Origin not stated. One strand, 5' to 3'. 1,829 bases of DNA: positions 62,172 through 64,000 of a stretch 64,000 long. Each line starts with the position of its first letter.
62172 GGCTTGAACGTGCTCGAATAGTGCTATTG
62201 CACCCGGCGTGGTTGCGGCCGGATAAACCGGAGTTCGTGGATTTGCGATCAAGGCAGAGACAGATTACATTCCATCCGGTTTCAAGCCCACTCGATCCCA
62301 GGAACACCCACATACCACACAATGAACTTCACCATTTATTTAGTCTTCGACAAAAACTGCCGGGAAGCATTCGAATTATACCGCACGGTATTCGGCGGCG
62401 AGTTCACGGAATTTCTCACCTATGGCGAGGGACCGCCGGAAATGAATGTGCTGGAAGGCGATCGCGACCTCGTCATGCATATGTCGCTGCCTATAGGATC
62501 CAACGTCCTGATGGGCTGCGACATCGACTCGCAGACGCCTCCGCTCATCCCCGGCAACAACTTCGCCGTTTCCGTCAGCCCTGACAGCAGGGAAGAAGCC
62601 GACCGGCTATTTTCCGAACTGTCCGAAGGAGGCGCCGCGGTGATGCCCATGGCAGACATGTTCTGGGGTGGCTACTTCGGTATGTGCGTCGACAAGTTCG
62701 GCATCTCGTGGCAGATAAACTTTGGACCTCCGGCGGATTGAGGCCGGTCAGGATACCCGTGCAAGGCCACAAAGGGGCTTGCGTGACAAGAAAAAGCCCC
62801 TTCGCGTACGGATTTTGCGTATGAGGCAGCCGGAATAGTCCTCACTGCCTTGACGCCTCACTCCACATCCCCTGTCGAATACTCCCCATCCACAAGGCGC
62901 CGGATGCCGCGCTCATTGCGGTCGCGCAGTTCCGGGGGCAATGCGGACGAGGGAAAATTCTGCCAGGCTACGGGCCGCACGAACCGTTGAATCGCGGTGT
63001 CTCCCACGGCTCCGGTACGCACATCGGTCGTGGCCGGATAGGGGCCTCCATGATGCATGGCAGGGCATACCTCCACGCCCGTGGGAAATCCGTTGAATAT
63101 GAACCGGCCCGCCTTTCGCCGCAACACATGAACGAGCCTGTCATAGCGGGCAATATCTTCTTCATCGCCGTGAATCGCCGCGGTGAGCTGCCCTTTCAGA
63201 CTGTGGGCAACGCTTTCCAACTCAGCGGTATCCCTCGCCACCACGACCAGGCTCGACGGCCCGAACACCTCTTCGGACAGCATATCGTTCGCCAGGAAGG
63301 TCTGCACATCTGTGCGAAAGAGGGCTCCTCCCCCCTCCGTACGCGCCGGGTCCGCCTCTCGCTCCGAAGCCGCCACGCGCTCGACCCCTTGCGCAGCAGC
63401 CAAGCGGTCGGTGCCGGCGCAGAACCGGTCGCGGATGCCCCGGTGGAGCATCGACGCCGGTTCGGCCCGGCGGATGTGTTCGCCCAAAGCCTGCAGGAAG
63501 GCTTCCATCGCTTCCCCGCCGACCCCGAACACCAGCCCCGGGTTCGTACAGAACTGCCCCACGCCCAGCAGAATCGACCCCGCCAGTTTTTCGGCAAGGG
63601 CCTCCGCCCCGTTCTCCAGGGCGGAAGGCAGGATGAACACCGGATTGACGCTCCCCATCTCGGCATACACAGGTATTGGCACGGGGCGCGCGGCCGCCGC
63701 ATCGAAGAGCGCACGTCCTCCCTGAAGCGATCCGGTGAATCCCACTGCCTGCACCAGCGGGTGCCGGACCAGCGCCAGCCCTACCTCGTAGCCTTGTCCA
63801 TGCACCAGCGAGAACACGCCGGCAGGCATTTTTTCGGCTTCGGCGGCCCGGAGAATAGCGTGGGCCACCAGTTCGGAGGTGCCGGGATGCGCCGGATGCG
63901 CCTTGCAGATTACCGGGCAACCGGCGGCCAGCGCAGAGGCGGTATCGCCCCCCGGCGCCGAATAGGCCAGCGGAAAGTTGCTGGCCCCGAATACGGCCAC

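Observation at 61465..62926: Two-gene cassette flanked by diverged direct copies of an aldehyde dehydrogenase 3' end, with almost only synonymous differences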

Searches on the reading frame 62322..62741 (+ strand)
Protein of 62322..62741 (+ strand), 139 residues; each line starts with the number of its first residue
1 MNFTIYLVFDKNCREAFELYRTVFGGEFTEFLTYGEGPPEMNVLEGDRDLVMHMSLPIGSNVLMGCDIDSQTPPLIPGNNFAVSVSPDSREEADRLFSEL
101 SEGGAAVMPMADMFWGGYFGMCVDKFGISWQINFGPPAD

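Call 10: search_protein_families(library=pfam, proteins=[window:62322-62741:+], max_evalue=0.01)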
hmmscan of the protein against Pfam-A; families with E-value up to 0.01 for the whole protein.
window:62322-62741:+ (139 aa): 2 families
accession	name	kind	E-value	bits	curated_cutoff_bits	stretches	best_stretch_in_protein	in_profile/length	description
PF06983.19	3-dmu-9_3-mt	-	2.1e-11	44.8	24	1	3-132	3-115/116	3-demethylubiquinone-9 3-methyltransferase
PF00903.31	Glyoxalase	-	6.5e-08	33.4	20.6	1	7-132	6-121/121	Glyoxalase/Bleomycin resistance protein/Dioxygenase superfamily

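Call 12: find_encoding_contigs(protein=window:62322-62741:+, flank=10000, max_places=10)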
Protein window:62322-62741:+ (139 aa): 6 contigs read that carry it; 4 places shown.
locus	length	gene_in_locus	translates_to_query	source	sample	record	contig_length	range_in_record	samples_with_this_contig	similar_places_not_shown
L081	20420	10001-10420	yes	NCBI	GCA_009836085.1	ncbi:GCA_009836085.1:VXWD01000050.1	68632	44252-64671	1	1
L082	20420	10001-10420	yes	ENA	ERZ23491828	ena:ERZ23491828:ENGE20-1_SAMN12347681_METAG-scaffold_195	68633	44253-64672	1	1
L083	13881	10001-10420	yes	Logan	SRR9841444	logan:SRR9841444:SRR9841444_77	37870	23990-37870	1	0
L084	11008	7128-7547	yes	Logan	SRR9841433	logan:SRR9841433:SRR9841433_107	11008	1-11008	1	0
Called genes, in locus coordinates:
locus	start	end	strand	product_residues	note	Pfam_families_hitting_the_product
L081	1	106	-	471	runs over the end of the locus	PF25145:NfeD1b_N, PF24961:NfeD_membrane, PF01957:NfeD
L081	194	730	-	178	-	-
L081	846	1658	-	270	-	PF00561:Abhydrolase_1, PF12697:Abhydrolase_6, PF12146:Hydrolase_4, PF00561:Abhydrolase_1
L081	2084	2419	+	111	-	PF12732:YtxH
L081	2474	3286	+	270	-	PF03883:H2O2_YaaD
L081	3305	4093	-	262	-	PF03309:Pan_kinase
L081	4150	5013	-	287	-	PF03099:BPL_LplA_LipB, PF16917:BPL_LplA_LipB_2, PF02237:BPL_C (weak)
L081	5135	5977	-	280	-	-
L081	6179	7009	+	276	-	PF00106:adh_short, PF13561:adh_short_C2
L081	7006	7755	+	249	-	PF03734:YkuD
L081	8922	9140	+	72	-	PF07798:CCDC90-like (faint)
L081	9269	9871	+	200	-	PF05988:DUF899, PF00578:AhpC-TSA (weak)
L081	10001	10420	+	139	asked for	PF00903:Glyoxalase, PF06983:3-dmu-9_3-mt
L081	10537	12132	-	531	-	PF00171:Aldedh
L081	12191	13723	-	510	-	PF00884:Sulfatase, PF01663:Phosphodiest (weak), PF16347:SGSH_C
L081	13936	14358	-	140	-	PF01850:PIN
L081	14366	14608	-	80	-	PF22513:FitA-like_RHH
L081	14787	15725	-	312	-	PF02126:PTE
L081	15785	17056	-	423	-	PF00890:FAD_binding_2 (faint), PF01266:DAO (faint), PF01494:FAD_binding_3 (faint), PF12831:FAD_oxidored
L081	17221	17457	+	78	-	-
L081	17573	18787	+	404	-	PF01408:GFO_IDH_MocA, PF22725:GFO_IDH_MocA_C3, PF02894:GFO_IDH_MocA_C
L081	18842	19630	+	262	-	PF19798:Sulfotransfer_5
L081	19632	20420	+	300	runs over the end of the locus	PF01063:Aminotran_4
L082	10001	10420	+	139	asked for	PF00903:Glyoxalase, PF06983:3-dmu-9_3-mt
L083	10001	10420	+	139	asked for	PF00903:Glyoxalase, PF06983:3-dmu-9_3-mt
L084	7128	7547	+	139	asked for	PF00903:Glyoxalase, PF06983:3-dmu-9_3-mt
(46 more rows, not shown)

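Call 13: find_homologous_proteins(query=L081:10537-12132:-, max_evalue=1e-50)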
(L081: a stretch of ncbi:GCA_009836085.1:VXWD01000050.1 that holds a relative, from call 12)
Query L081:10537-12132:- (531 aa): 8000 proteins with E <= 1e-50 among 8000 candidates; the best 120 are listed.
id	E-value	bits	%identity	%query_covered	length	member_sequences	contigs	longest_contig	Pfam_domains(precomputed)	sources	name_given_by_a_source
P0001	0.0e+0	1077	91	100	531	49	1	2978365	PF00171.28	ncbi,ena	-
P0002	0.0e+0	1071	91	100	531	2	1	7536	PF00171.28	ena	-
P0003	0.0e+0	1014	87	100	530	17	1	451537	PF00171.28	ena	-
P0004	0.0e+0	1013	87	100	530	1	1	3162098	PF00171.28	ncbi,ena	-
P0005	1.4e-296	1002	86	100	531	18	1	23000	PF00171.28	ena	-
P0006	3.0e-290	981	85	100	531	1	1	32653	PF00171.28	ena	-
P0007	6.3e-204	697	64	99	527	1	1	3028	PF00171.28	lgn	-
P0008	3.4e-201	688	61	99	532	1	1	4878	PF00171.28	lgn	-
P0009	1.0e-200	686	60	100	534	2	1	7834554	PF00171.28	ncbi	ncbi:aldehyde dehydrogenase (NADP(+)) [Verrucomicrobiota bacterium sgz303538]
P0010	7.4e-199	680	64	96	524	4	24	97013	PF00171.28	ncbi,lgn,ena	-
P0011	1.1e-198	679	59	100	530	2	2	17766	PF00171.28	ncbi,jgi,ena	-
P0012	1.4e-198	679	63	100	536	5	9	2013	PF00171.28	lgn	-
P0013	2.9e-198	678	60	100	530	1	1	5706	PF00171.28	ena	-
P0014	3.6e-198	678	61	100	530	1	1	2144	PF00171.28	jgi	-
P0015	4.1e-198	677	60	100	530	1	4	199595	PF00171.28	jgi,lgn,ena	jgi:NADP-dependent aldehyde dehydrogenase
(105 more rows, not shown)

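Call 15: find_encoding_contigs(protein=P0001, flank=8000, max_places=4)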
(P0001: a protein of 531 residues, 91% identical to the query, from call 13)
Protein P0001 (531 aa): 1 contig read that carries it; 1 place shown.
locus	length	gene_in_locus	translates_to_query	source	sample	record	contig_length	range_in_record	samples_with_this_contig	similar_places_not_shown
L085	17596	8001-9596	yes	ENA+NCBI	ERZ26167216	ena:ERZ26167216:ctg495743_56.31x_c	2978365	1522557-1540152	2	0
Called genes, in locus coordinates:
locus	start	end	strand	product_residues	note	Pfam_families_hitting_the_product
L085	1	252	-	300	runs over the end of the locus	PF01063:Aminotran_4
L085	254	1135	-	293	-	PF19798:Sulfotransfer_5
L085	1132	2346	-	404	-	PF01408:GFO_IDH_MocA, PF22725:GFO_IDH_MocA_C3, PF02894:GFO_IDH_MocA_C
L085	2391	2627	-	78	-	-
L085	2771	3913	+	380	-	PF00890:FAD_binding_2 (faint), PF01134:GIDA (faint), PF01266:DAO (faint), PF07992:Pyr_redox_2 (faint), PF12831:FAD_oxidored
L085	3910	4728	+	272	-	PF02126:PTE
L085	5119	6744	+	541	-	PF00884:Sulfatase, PF01663:Phosphodiest (faint), PF16347:SGSH_C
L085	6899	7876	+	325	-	-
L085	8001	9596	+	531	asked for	PF00171:Aldedh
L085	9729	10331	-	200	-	PF05988:DUF899, PF00578:AhpC-TSA (weak)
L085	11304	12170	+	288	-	-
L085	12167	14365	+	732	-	PF06634:DUF1156 (weak), PF01555:N6_N4_Mtase, PF08241:Methyltransf_11 (faint)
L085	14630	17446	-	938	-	PF02463:SMC_N, PF13175:AAA_15, PF13476:AAA_23, PF13304:AAA_21 (weak)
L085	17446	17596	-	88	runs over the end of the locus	-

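Call 16: find_encoding_contigs(protein=P0004, flank=8000, max_places=4)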
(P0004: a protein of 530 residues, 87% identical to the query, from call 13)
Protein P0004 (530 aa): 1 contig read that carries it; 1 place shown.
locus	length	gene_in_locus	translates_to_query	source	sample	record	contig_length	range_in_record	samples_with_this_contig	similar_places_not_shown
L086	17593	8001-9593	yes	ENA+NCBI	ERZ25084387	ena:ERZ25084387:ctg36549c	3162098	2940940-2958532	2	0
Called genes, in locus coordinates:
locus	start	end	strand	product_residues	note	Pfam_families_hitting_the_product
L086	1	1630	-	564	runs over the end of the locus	PF00282:Pyridoxal_deC (faint)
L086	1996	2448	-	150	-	PF14347:DUF4399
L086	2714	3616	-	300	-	PF01063:Aminotran_4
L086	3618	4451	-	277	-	PF19798:Sulfotransfer_5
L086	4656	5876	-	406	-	PF01408:GFO_IDH_MocA, PF22725:GFO_IDH_MocA_C3, PF02894:GFO_IDH_MocA_C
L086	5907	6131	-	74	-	-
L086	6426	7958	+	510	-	PF00884:Sulfatase, PF01663:Phosphodiest (weak), PF16347:SGSH_C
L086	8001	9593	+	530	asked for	PF00171:Aldedh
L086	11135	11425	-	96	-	PF09827:CRISPR_Cas2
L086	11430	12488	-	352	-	PF01867:Cas_Cas1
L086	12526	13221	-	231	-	PF01930:Cas_Cas4, PF12705:PDDEXK_1 (faint)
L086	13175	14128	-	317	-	PF05107:Cas_Cas7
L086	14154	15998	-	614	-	PF09709:Cas_Csd1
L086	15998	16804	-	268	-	PF09704:Cas_Cas5d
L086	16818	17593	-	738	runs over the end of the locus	PF01966:HD, PF00270:DEAD, PF04851:ResIII, PF00271:Helicase_C (weak), PF22590:Cas3-like_C_2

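Call 17: find_encoding_contigs(protein=P0003, flank=8000, max_places=4)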
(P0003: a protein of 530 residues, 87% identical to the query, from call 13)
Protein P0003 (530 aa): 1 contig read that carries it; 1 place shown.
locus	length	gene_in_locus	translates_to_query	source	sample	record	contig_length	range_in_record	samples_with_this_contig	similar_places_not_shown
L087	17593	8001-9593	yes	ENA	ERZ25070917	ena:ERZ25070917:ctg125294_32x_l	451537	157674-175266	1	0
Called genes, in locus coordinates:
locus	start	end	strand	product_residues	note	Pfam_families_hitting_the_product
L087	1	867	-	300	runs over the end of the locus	PF01063:Aminotran_4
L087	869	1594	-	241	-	PF19798:Sulfotransfer_5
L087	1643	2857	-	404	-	PF01408:GFO_IDH_MocA, PF22725:GFO_IDH_MocA_C3, PF02894:GFO_IDH_MocA_C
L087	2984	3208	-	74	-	-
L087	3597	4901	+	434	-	PF07992:Pyr_redox_2 (faint), PF00890:FAD_binding_2 (weak), PF01134:GIDA (weak), PF01266:DAO (faint), PF12831:FAD_oxidored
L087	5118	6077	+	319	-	PF02126:PTE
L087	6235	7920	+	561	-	PF00884:Sulfatase, PF01663:Phosphodiest (faint), PF16347:SGSH_C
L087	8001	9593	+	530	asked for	PF00171:Aldedh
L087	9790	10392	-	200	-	PF05988:DUF899, PF00578:AhpC-TSA (weak)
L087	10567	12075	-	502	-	PF20442:BrxL_N, PF13337:BrxL_ATPase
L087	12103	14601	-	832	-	PF08665:PglZ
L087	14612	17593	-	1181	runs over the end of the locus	PF02384:N6_Mtase (faint), PF20473:MmeI_Mtase (weak), PF07669:Eco57I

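Call 23: find_encoding_contigs(protein=P0005, flank=10000, max_places=4)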
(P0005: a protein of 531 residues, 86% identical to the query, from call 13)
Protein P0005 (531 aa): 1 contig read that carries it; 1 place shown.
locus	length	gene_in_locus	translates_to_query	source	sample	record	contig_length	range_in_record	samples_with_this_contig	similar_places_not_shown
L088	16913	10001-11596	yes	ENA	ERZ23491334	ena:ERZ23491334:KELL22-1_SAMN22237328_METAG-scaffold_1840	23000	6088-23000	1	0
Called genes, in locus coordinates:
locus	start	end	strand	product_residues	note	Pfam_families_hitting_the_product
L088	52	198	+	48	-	-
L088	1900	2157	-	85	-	PF14347:DUF4399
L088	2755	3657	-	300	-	PF01063:Aminotran_4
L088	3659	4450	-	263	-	PF19798:Sulfotransfer_5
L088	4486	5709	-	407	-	PF01408:GFO_IDH_MocA, PF22725:GFO_IDH_MocA_C3, PF02894:GFO_IDH_MocA_C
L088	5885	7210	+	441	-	PF00890:FAD_binding_2 (faint), PF01266:DAO (faint), PF01494:FAD_binding_3 (faint), PF12831:FAD_oxidored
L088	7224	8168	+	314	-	PF02126:PTE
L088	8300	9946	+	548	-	PF00884:Sulfatase, PF01663:Phosphodiest (weak), PF16347:SGSH_C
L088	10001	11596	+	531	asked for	PF00171:Aldedh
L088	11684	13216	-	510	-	PF20442:BrxL_N, PF13337:BrxL_ATPase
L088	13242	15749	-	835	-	PF08665:PglZ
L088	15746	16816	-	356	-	-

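Call 24: find_encoding_contigs(protein=P0006, flank=10000, max_places=4)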
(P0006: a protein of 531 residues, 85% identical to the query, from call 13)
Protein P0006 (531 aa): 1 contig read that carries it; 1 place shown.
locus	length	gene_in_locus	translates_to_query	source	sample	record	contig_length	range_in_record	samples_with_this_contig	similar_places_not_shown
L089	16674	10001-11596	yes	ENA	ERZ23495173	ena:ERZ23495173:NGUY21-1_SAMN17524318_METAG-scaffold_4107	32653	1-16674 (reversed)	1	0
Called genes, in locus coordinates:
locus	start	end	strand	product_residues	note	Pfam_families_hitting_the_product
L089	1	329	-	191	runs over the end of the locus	PF14103:DUF4276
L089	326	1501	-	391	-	PF02463:SMC_N, PF11398:DUF2813 (faint), PF13175:AAA_15, PF13476:AAA_23, PF13555:AAA_29 (weak), PF13304:AAA_21, PF13175:AAA_15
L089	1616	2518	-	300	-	PF01063:Aminotran_4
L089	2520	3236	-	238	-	PF19798:Sulfotransfer_5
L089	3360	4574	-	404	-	PF01408:GFO_IDH_MocA, PF22725:GFO_IDH_MocA_C3, PF02894:GFO_IDH_MocA_C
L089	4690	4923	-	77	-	-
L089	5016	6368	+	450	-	PF00890:FAD_binding_2 (faint), PF01134:GIDA (faint), PF12831:FAD_oxidored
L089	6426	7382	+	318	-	PF02126:PTE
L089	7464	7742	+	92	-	PF22513:FitA-like_RHH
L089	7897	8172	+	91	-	-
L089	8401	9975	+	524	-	PF00884:Sulfatase, PF01663:Phosphodiest (faint), PF16347:SGSH_C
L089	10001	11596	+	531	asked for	PF00171:Aldedh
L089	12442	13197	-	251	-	PF03734:YkuD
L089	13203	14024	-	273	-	PF00106:adh_short, PF13561:adh_short_C2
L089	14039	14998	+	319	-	-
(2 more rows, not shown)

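Call 25: find_encoding_contigs(protein=P0002, flank=10000, max_places=4)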
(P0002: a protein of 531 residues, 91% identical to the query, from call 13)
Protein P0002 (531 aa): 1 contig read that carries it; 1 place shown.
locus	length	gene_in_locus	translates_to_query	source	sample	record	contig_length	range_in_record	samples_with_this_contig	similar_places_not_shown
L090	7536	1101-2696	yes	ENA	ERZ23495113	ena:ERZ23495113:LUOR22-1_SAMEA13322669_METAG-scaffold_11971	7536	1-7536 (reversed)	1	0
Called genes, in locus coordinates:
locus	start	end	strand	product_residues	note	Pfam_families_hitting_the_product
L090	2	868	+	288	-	?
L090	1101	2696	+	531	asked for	PF00171:Aldedh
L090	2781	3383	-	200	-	PF05988:DUF899, PF00578:AhpC-TSA (weak)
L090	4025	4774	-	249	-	PF03734:YkuD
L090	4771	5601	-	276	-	PF00106:adh_short, PF13561:adh_short_C2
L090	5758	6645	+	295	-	-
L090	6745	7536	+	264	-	?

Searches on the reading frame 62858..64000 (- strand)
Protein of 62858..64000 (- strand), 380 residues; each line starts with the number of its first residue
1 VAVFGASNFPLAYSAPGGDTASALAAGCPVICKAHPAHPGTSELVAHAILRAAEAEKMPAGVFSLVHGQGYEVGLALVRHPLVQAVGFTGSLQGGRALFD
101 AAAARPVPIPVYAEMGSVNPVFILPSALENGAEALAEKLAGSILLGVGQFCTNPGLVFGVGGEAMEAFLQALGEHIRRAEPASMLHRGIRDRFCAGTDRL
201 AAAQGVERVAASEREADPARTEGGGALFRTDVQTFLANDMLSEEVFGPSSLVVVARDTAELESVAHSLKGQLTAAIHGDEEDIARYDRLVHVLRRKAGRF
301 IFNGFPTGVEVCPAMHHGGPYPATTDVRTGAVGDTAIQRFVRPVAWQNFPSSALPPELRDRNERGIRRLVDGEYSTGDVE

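Call 10: search_protein_families(library=pfam, proteins=[window:62858-64000:-], max_evalue=0.01)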
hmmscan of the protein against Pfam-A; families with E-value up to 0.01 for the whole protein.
window:62858-64000:- (380 aa): 1 family
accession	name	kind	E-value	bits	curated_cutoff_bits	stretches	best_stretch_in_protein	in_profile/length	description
PF00171.27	Aldedh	-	1.1e-30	107.1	23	1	7-312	136-432/461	Aldehyde dehydrogenase family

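Call 11: find_related_loci(query=window:62858-64000:-, collection=genome_contigs, flank=6000)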
Query window:62858-64000:- (380 aa) in genome_contigs; peptide patterns used: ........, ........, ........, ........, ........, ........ (x = any residue, [..] = any of these).
600 stretches matched a pattern (row limit reached: there are more); 591 encode a relative of the query (tblastn E <= 1e-3); the best 80 are kept; 80 distinct loci.
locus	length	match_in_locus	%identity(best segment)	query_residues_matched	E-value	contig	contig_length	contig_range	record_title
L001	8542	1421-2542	61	1-375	9e-149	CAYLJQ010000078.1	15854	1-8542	MAG TPA_asm: uncultured Heliomicrobium sp. isolate binchicken_co328_55 genome assembly, contig: NODE_2380_length_15854_c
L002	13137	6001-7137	61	1-380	4e-148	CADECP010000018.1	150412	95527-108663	MAG: uncultured Acidobacteria bacterium isolate Acidobacteria sp. RBC074 genome assembly, contig: MAG074_18, whole genom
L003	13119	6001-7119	57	1-373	1e-141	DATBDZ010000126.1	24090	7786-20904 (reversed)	MAG TPA_asm: Humisphaera sp. isolate SMAG_U5824 k141_114549, whole genome shotgun sequence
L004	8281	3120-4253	56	1-378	5e-141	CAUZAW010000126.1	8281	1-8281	MAG: Phycisphaerae bacterium isolate CB11b_Tmax.45 genome assembly, contig: Ga0310125_10003424, whole genome shotgun seq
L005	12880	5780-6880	57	1-372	4e-138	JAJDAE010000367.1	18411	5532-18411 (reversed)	MAG: candidate division KSB1 bacterium isolate OFTM177 OFTM177_366, whole genome shotgun sequence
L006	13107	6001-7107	60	1-372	8e-138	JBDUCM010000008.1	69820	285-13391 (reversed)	MAG: bacterium isolate cluster4_bin.47 NODE_273_length_69820_cov_9.191973, whole genome shotgun sequence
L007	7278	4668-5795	58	1-378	4e-137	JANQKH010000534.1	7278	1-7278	MAG: Phycisphaeraceae bacterium isolate PL25a_bin.150 k99_3504940, whole genome shotgun sequence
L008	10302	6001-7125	53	1-375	4e-136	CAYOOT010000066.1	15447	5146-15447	MAG TPA_asm: uncultured Bdellovibrionales bacterium isolate SRP150892_co2_493 genome assembly, contig: NODE_5500_length_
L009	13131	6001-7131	56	1-380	1e-134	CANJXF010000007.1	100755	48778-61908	MAG: Verrucomicrobiales bacterium isolate RH-23may17-789 genome assembly, contig: RH-23may17-C1416, whole genome shotgun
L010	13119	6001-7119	55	1-375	6e-135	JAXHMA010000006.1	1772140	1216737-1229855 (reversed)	MAG: Balneolaceae bacterium isolate Salar_de_Ascotan_soil_MAG_ASO39 contig_7046_polypolish, whole genome shotgun sequenc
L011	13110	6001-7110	58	3-373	2e-134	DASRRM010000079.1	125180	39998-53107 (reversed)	MAG TPA_asm: Tepidisphaeraceae bacterium isolate SMAG_U4852 k141_280276, whole genome shotgun sequence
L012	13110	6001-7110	56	1-373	7e-134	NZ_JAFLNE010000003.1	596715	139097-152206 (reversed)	Allomuricauda sp. CAU 1633 contig3, whole genome shotgun sequence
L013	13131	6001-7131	58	1-379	2e-133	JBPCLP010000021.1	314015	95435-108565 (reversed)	MAG: Candidatus Sumerlaeaceae bacterium isolate TH_ant_mag_81 S1Ck127_2019982_flag_1_multi_12.9996_len_314015, whole gen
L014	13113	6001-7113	57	1-373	9e-134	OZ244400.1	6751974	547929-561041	MAG: Cyclobacteriaceae bacterium isolate 80a25978-7280-43f0-9499-63f3bc0428bb genome assembly, chromosome: 1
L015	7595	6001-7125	59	1-379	1e-132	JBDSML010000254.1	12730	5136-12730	MAG: Gemmatimonadaceae bacterium isolate cluster1_bin.392 k127_4991791, whole genome shotgun sequence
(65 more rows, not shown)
